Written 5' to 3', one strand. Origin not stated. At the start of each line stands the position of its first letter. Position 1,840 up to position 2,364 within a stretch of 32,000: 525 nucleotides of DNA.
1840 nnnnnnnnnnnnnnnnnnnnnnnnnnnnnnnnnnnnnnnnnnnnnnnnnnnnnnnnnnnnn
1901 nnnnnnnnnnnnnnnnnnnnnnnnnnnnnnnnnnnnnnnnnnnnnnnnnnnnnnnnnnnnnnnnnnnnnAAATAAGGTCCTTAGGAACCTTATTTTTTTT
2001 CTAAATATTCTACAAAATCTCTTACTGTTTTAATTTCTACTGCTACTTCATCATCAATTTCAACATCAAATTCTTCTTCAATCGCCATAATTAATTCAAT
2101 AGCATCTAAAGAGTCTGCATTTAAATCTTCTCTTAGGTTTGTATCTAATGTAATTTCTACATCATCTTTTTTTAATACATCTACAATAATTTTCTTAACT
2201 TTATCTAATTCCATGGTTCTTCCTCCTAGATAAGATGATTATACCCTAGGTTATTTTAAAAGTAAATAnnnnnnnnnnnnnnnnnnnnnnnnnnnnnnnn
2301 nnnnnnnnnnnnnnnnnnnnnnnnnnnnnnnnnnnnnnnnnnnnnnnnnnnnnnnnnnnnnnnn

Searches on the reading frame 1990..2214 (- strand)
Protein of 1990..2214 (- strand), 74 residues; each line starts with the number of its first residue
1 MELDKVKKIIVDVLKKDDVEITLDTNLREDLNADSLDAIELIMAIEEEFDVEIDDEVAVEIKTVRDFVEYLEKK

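Call 4: search_protein_families(library=pfam, proteins=[window:1990-2214:-])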
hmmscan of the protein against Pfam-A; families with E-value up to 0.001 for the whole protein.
window:1990-2214:- (74 aa): 3 families
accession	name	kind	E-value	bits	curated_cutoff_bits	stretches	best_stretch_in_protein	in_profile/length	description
PF00550.31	PP-binding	-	8.2e-18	64.9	20.8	1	4-71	1-67/67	Phosphopantetheine attachment site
PF14573.12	PP-binding_2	-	0.0001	22.9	32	1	26-69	39-82/96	Acyl-carrier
PF07377.18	DUF1493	-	0.00013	23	21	1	16-54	24-62/108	Protein of unknown function (DUF1493)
